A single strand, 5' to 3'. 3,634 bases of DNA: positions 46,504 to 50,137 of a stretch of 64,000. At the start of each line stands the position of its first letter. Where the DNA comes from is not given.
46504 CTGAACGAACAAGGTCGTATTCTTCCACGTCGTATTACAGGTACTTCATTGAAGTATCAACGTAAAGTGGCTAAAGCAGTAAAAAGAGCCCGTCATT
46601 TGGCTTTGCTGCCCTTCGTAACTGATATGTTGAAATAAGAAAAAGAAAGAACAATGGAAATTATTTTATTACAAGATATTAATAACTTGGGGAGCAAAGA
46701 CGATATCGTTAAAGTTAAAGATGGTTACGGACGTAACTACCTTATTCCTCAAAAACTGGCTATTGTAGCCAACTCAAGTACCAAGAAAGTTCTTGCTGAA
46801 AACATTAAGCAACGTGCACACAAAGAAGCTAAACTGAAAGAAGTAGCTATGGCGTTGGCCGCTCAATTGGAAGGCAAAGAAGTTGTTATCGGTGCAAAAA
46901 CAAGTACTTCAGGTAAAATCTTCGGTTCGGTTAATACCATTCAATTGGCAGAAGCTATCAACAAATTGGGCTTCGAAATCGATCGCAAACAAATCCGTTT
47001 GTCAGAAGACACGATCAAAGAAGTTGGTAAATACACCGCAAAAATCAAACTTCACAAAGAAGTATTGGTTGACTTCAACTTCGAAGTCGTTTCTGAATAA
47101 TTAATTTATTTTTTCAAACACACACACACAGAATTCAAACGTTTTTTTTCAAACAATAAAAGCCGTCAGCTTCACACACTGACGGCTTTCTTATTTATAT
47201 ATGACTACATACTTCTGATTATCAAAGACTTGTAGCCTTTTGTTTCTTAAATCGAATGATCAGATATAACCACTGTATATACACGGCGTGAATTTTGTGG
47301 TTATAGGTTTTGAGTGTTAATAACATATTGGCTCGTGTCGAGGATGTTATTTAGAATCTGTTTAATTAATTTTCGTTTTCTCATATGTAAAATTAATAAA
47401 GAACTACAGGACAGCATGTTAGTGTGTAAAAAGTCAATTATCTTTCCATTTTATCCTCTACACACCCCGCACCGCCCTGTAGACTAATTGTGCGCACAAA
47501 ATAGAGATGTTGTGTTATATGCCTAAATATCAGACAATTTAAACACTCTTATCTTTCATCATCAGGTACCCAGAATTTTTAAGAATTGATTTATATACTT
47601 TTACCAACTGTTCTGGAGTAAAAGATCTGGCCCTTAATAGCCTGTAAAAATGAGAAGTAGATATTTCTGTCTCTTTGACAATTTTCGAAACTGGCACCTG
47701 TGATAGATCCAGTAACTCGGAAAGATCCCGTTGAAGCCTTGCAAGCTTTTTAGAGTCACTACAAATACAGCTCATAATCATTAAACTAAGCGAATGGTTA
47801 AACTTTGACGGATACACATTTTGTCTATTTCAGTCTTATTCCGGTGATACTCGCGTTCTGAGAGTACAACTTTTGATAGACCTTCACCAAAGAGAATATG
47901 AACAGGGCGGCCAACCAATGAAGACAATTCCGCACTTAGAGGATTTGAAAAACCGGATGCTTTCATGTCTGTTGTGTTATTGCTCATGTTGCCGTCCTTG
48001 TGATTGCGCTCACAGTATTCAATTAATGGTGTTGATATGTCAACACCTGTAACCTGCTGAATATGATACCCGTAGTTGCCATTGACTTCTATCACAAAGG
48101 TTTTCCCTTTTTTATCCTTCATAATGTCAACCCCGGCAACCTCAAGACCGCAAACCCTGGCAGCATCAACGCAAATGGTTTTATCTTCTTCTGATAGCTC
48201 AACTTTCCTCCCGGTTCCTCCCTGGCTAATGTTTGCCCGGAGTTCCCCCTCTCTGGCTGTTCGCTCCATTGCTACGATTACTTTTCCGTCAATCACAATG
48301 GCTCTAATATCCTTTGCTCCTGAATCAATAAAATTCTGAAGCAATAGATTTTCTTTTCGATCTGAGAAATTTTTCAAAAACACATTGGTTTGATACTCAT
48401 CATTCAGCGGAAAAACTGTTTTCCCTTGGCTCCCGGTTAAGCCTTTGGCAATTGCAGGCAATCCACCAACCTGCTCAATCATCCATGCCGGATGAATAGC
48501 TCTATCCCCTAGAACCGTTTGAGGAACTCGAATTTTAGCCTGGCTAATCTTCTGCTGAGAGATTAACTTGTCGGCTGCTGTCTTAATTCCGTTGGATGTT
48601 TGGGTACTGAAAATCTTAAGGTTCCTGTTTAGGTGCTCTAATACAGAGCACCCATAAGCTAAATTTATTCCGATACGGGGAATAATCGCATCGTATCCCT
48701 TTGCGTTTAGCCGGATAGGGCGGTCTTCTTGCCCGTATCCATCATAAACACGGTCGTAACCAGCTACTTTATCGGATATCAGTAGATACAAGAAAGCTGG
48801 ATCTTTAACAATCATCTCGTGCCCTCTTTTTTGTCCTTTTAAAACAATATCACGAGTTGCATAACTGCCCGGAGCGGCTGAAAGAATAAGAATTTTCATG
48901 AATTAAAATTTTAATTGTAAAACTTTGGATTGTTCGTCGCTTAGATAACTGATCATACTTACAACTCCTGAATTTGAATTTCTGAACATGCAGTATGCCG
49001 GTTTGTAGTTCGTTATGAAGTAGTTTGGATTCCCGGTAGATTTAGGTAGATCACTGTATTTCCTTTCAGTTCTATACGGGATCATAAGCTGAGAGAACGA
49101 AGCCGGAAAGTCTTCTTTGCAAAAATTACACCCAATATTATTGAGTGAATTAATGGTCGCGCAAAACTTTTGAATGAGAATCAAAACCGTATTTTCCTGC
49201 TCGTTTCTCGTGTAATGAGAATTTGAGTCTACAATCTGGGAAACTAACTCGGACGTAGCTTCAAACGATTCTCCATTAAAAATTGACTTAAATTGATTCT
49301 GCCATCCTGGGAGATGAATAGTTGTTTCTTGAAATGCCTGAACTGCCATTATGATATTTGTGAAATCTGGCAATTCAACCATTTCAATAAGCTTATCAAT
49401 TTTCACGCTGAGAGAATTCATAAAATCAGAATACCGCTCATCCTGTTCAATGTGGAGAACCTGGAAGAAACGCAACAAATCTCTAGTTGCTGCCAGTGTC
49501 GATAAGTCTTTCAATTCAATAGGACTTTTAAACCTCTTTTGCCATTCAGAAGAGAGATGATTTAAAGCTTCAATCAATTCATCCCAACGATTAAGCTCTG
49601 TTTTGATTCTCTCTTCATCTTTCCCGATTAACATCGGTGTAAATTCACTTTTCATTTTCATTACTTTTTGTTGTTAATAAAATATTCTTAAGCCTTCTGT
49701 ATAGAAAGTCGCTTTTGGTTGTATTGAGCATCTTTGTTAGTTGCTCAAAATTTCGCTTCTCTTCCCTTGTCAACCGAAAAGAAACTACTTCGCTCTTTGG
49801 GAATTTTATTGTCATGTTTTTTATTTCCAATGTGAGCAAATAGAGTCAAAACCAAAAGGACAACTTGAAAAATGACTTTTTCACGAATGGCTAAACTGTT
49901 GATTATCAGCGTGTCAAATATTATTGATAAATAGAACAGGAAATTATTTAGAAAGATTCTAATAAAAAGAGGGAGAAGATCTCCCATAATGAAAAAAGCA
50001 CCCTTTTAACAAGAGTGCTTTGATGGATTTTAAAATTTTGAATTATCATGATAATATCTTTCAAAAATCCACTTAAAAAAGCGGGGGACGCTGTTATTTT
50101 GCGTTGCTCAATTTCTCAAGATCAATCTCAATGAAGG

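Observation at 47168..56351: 9,155-bp relaxase-less integrative element with a phage-satellite-like layout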

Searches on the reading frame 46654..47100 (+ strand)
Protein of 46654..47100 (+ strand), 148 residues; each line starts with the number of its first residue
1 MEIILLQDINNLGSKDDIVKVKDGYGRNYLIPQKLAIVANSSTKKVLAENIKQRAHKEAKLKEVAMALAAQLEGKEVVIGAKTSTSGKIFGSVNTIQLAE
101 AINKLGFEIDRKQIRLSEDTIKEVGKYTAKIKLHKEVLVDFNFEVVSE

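Call 5: search_protein_families(library=pfam, proteins=[window:46654-47100:+], max_evalue=0.1)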
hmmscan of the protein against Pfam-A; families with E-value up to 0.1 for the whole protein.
window:46654-47100:+ (148 aa): 2 families
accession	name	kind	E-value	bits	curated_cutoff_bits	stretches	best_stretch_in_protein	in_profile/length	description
PF03948.19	Ribosomal_L9_C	-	1.2e-24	86.9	23.2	1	65-146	3-85/86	Ribosomal protein L9, C-terminal domain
PF01281.25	Ribosomal_L9_N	-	3.8e-22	78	20.7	1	1-46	1-46/47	Ribosomal protein L9, N-terminal domain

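Call 69: find_encoding_contigs(protein=window:46654-47100:+, flank=4000, max_places=6)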
Protein window:46654-47100:+ (148 aa): no gene with exactly this product is on record in the collection.

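Call 95: list_cluster_members(proteins=[window:46654-47100:+, window:56452-57498:+, window:54939-56174:-, window:51361-52464:-, window:47781-48899:-, window:50311-51174:-])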
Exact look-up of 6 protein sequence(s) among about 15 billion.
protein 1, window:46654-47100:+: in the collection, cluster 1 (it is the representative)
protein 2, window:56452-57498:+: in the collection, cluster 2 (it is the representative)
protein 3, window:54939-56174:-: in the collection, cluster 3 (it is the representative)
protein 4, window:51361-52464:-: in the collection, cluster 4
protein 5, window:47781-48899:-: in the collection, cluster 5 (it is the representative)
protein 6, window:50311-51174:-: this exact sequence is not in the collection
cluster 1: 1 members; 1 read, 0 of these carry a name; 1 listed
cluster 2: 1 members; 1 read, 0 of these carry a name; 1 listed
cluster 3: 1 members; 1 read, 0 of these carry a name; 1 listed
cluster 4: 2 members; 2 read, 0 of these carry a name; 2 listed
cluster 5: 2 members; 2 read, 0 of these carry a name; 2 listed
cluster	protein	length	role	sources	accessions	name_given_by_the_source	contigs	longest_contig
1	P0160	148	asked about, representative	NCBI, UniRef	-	-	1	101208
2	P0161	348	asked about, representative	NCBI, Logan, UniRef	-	-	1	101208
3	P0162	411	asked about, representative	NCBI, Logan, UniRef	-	-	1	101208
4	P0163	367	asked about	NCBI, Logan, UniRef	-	-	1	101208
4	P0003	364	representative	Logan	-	-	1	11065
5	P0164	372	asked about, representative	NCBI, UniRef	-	-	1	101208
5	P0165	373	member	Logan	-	-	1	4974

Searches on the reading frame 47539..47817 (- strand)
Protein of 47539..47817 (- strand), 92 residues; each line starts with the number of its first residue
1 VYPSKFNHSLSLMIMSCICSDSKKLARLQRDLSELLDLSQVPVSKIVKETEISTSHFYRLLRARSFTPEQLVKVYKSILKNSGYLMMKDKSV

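Call 5: search_protein_families(library=pfam, proteins=[window:47539-47817:-], max_evalue=0.1)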
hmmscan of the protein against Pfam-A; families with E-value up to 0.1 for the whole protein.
window:47539-47817:- (92 aa): 3 families
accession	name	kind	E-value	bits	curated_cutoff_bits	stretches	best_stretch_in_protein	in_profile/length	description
PF13443.12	HTH_26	-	0.041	14.6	22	1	30-74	14-60/63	Cro/C1-type HTH DNA-binding domain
PF02796.21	HTH_7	-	0.05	14.2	23.8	1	41-63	22-44/45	Helix-turn-helix domain of resolvase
PF19776.5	DUF6262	-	0.056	14.1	29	1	23-65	15-58/110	Family of unknown function (DUF6262)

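Call 8: search_protein_families(library=padloc, proteins=[window:47539-47817:-], max_evalue=0.01)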
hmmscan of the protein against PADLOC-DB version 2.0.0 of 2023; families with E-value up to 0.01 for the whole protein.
window:47539-47817:- (92 aa): 0 families

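Call 21: search_protein_families(library=phrogs, proteins=[window:47539-47817:-], max_evalue=0.01)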
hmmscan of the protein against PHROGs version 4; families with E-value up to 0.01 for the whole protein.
window:47539-47817:- (92 aa): 0 families

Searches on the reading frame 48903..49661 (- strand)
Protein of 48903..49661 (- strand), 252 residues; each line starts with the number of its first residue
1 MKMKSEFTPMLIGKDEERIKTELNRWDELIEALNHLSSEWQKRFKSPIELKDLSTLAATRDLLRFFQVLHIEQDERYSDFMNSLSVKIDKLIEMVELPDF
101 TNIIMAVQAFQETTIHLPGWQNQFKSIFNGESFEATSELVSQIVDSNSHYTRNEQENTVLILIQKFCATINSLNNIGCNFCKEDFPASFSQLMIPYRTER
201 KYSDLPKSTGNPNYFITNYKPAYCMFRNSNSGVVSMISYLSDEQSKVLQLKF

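Call 5: search_protein_families(library=pfam, proteins=[window:48903-49661:-], max_evalue=0.1)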
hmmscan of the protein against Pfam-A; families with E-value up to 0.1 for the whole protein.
window:48903-49661:- (252 aa): 3 families
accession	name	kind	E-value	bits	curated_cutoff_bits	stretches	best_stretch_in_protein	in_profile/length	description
PF25422.1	DUF7892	-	0.011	15.6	27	0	59-109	101-145/159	Domain of unknown function (DUF7892)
PF24611.2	Spectrin_Anc-1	-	0.037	14.7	33.2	1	16-86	38-112/115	Nuclear anchorage protein 1, spectrin-like repeat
PF06456.18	Arfaptin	-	0.062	13.3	32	0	86-173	37-124/229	Arfaptin-like domain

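Call 6: search_protein_families(library=ncbifam, proteins=[window:48903-49661:-], max_evalue=0.1)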
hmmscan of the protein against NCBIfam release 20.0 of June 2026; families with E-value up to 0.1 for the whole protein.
window:48903-49661:- (252 aa): 1 family
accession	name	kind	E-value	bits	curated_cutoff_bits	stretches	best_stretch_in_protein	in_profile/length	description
NF042973.1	ADPpolyPPhtase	equivalog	0.049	12.8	450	0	18-82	133-194/285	ADP-polyphosphate phosphotransferase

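Call 7: search_protein_families(library=phrogs, proteins=[window:48903-49661:-], max_evalue=0.01)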
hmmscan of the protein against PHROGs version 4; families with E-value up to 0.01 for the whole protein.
window:48903-49661:- (252 aa): 0 families

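Call 8: search_protein_families(library=padloc, proteins=[window:48903-49661:-], max_evalue=0.01)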
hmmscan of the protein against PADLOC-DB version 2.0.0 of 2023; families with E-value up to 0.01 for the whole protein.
window:48903-49661:- (252 aa): 0 families

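Call 14: find_homologous_proteins(query=window:48903-49661:-)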
Query window:48903-49661:- (252 aa): 2 proteins with E <= 0.001 among 206 candidates.
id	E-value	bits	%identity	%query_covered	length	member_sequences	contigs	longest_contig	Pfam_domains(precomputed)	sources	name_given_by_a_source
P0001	9.2e-163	557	100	99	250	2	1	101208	-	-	-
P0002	1.1e-137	475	85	99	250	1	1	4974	-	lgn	-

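Call 17: find_encoding_contigs(protein=P0002, flank=10000)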
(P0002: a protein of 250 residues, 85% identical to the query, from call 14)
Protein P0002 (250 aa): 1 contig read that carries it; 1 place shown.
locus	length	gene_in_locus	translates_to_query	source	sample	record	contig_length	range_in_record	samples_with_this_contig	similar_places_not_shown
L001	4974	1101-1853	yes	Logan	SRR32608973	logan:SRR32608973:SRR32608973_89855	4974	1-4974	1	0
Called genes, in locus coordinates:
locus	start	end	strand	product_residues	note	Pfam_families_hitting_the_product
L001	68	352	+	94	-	-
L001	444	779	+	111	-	-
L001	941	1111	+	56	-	-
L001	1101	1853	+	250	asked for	-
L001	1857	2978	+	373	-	PF18030:Rimk_N, PF14397:ATPgrasp_ST (faint), PF02655:ATP-grasp_3 (weak), PF02955:GSH-S_ATP, PF08443:RimK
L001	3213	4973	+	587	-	?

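Call 18: find_encoding_contigs(protein=P0001, flank=10000)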
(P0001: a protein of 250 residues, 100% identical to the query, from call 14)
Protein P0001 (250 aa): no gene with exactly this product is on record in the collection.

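Call 21: search_protein_families(library=phrogs, proteins=[L001:3213-4973:+, L001:68-352:+, L001:444-779:+], max_evalue=0.01)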
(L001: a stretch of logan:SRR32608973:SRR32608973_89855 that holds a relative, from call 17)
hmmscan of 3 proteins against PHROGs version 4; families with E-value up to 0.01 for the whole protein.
L001:3213-4973:+ (587 aa): 8 families
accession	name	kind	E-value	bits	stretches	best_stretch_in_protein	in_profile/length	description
phrog_37298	-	unknown function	5.3e-83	280.7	1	145-571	206-633/1088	-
phrog_28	-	tail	7.6e-20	72.1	1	15-443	75-590/1228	tail length tape measure protein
phrog_1272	-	tail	2.9e-16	59.4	1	185-402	316-526/1606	tail length tape measure protein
phrog_5755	-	tail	8.6e-16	59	1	35-323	192-445/541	tail length tape measure protein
phrog_991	-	tail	1.5e-12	46.9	1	7-551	110-722/1966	tail length tape measure protein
phrog_5218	-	unknown function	7.8e-12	45.1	1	193-485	328-609/1599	-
phrog_4211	-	tail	7.3e-07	27.6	1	28-470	1128-1451/2625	tail length tape measure protein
phrog_24320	-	tail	4.1e-06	26.8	1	206-282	451-525/526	tail length tape measure protein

L001:68-352:+ (94 aa): 0 families

L001:444-779:+ (111 aa): 0 families

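Call 59: search_protein_representatives(protein=window:48903-49661:-)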
Query: 252 residues. Proteins with E-value up to 0.001 (for the whole library): 35; up to 1e-10: 25; up to 1e-30: 2. The best 35 are listed.
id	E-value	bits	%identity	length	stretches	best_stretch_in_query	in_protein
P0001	2.9e-163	557.2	100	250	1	3-252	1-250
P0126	1.9e-32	129.1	35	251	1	5-231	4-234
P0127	9.7e-30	120.2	34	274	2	4-113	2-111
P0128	4.1e-29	118.2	34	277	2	3-109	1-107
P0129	1.7e-28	116.1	33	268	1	5-246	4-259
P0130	2.0e-26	109.4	32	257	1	4-245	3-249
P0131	1.4e-24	103.3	26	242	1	9-237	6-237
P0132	2.2e-24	102.7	26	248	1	4-238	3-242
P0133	2.1e-23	99.5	29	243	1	3-231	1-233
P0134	1.8e-22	96.4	27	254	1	6-235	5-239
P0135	2.3e-22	96.0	28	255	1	6-244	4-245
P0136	1.8e-18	83.3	24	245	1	5-229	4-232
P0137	3.6e-18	82.3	31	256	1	4-251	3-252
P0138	5.0e-17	78.6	28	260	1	4-244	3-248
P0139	6.0e-17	78.4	22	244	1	5-237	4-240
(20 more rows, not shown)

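Call 70: predict_structure(alignment_id=A2)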
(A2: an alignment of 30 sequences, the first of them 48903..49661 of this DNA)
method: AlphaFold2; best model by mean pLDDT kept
length: 252 residues; sequences in the alignment: 30
mean_pLDDT: 93.6   pTM: 0.81
mean pLDDT of the five models: 93.6, 93.3, 93.0, 92.0, 91.8
residues with pLDDT >= 90: 216; 70-90: 33; 50-70: 3; < 50: 0
segments of 3 or more residues with pLDDT < 50: none
pLDDT, mean of each block of 10 residues (from residue 1): 79 96 97 98 94 94 97 90 88 94 98 91 89 94 96 96 97 97 93 96 96 97 88 92 94 91
secondary structure, 60 per line:
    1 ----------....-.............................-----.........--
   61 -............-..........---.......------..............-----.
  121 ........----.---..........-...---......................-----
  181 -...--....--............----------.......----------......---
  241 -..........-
elements in order: E11-14 H16-44 H50-58 H62-73 H75-84 H88-94 H101-114 H120-127 H137-146 E148-150 H154-175 H187-190 E193-201 E215-221 H232-237 H242-251

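Call 75: fold_search(model_id=the predicted structure, library=pdb)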
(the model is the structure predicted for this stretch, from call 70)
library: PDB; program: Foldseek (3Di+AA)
matches with E <= 10: 49; with E <= 0.001: 0
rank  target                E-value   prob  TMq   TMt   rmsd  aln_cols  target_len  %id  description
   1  6xtx_D                1.5e+00  0.03  0.14  0.15  21.3       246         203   11  CryoEM structure of human CMG bound to ATPgammaS and DNA (released 2020-05-27)
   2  5aqi_D                2.4e+00  0.08  0.14  0.29  18.4       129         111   14  Fragment-based screening of HSP70 sheds light on the functional role of ATP-binding site residues (released 2016-10-05)
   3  1hx1_B                2.8e+00  0.07  0.14  0.27  17.6       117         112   14  CRYSTAL STRUCTURE OF A BAG DOMAIN IN COMPLEX WITH THE HSC70 ATPASE DOMAIN (released 2001-03-07)
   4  3wvo_C                3.0e+00  0.09  0.16  0.08  15.6       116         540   13  Crystal structure of Thermobifida fusca Cse1 (released 2015-01-14)
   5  8hr5_B                3.0e+00  0.04  0.11  0.11  17.6       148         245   14  Cryo-EM structure of the CnCas12f1-sgRNA-DNA complex (released 2023-09-06)
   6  7zqy_A                3.3e+00  0.05  0.15  0.21  23.7       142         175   12  Chaetomium thermophilum Rad50 Zn hook (released 2022-12-28)
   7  6ivl_C                3.5e+00  0.08  0.19  0.18  14.1       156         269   13  Crystal structure of a membrane protein L259A (released 2019-11-06)
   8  5aqg_D                3.7e+00  0.05  0.14  0.27  18.2       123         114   13  Fragment-based screening of HSP70 sheds light on the functional role of ATP-binding site residues (released 2016-10-05)
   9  7ek1                  3.9e+00  0.04  0.15  0.12  18.7       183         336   12  Cryo-EM structure of VCCN1 in detergent (released 2022-04-06)
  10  7pq1                  4.1e+00  0.02  0.17  0.12  22.5       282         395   12  Ligand-free crystal structure of a staphylococcal orthologue of CYP134A1 (released 2022-09-21)
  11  2rdc_A                4.4e+00  0.03  0.14  0.19  13.4       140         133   12  CRYSTAL STRUCTURE OF A PUTATIVE LIPID BINDING PROTEIN (GSU0061) FROM GEOBACTER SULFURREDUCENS PCA AT 1.80 A RESOLUTION (released 2007-10-09)
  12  5ew5_A                4.4e+00  0.01  0.13  0.09  23.1       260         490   14  Crystal Structure of Colicin E9 In Complex with Its Immunity Protein Im9 (released 2016-07-20)
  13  6lkp_C                4.9e+00  0.08  0.19  0.27  18.1       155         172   16  Crystal structure of Dps1 from the thermophilic non-heterocystous filamentous cyanobacterium Thermoleptolyngbya sp. O- (released 2020-03-25)
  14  6w1w_A                4.9e+00  0.01  0.15  0.11  24.1       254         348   11  Crystal Structure of Motility Associated Killing Factor B from Vibrio cholerae (released 2020-03-25)
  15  6ivm_D                5.2e+00  0.06  0.17  0.16  12.8       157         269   13  Crystal structure of a membrane protein P143A (released 2019-11-06)
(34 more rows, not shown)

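Call 80: fold_search(model_id=the predicted structure, library=viral)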
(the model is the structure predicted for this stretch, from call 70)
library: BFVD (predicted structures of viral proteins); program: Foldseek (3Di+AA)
matches with E <= 10: 99; with E <= 0.001: 0
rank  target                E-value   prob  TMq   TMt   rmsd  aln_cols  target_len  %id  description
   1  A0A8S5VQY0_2          5.7e-01  0.04  0.13  0.05  22.6       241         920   12  (no name in the UniProt tables at hand)
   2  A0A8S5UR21            6.4e-01  0.04  0.12  0.10  16.7       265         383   14  Uncharacterized protein [Podoviridae sp. ctQyH19]
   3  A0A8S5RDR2            8.9e-01  0.04  0.14  0.16  17.7       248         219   14  Uncharacterized protein [virus sp. ctkyY8]
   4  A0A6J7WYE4            1.4e+00  0.05  0.12  0.14  20.2       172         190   11  Uncharacterized protein [uncultured Caudovirales phage]
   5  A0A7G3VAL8            2.0e+00  0.03  0.14  0.12  27.1       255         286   13  (no name in the UniProt tables at hand)
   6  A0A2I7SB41            2.1e+00  0.03  0.12  0.17  22.6       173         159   15  (no name in the UniProt tables at hand)
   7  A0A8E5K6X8            2.2e+00  0.08  0.16  0.26  16.3       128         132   11  (no name in the UniProt tables at hand)
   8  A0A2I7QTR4            2.2e+00  0.05  0.15  0.19  12.1       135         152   11  (no name in the UniProt tables at hand)
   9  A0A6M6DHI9            2.4e+00  0.08  0.16  0.09  15.2       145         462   10  (no name in the UniProt tables at hand)
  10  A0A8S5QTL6            2.5e+00  0.08  0.14  0.17  15.0       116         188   11  Uncharacterized protein [CrAss-like virus sp. ctDAq1]
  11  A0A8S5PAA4            2.8e+00  0.03  0.11  0.11  21.4       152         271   14  Uncharacterized protein [Siphoviridae sp. ctCeQ13]
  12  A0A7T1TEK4            2.8e+00  0.01  0.12  0.10  23.5       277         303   12  (no name in the UniProt tables at hand)
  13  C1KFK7                2.9e+00  0.06  0.14  0.25  15.0       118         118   17  Uncharacterized protein [Lactobacillus phage Lb338-1]
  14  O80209                2.9e+00  0.03  0.14  0.17  24.9       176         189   10  Uncharacterized protein [Methanobacterium phage psiM2]
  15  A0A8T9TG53            3.1e+00  0.02  0.14  0.09  30.1       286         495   12  (no name in the UniProt tables at hand)
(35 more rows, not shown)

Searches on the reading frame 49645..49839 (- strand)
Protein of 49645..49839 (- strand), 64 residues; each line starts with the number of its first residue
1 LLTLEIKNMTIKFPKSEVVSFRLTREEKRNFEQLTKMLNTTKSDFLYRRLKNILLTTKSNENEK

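Call 5: search_protein_families(library=pfam, proteins=[window:49645-49839:-], max_evalue=0.1)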
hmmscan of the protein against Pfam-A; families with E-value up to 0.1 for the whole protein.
window:49645-49839:- (64 aa): 2 families
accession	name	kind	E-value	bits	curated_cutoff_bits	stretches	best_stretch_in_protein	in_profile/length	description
PF21983.2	NikA-like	-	0.0021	18.6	27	1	15-50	3-38/72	Mobilization protein NikA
PF19807.5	DUF6290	-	0.018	15.6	27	1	18-46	3-31/72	Family of unknown function (DUF6290)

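Call 6: search_protein_families(library=ncbifam, proteins=[window:49645-49839:-], max_evalue=0.1)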
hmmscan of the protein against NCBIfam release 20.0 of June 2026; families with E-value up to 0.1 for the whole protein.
window:49645-49839:- (64 aa): 0 families

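Call 7: search_protein_families(library=phrogs, proteins=[window:49645-49839:-], max_evalue=0.01)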
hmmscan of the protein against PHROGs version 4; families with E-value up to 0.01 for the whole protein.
window:49645-49839:- (64 aa): 1 family
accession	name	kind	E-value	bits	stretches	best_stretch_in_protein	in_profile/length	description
phrog_876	-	transcription regulation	0.00012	22.7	1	7-61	51-112/239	transcriptional repressor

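Call 8: search_protein_families(library=padloc, proteins=[window:49645-49839:-], max_evalue=0.01)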
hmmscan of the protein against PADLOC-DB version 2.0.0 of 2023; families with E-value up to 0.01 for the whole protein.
window:49645-49839:- (64 aa): 0 families

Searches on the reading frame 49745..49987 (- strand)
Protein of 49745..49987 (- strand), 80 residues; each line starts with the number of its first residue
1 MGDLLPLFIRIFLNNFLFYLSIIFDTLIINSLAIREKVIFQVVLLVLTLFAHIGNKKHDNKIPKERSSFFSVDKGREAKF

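Call 5: search_protein_families(library=pfam, proteins=[window:49745-49987:-], max_evalue=0.1)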
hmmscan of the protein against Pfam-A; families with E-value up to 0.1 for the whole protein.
window:49745-49987:- (80 aa): 1 family
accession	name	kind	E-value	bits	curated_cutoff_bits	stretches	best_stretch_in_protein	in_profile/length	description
PF06664.17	WLS-like_TM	-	0.0084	15.9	28.3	1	7-60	49-104/247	Wntless-like, transmembrane domain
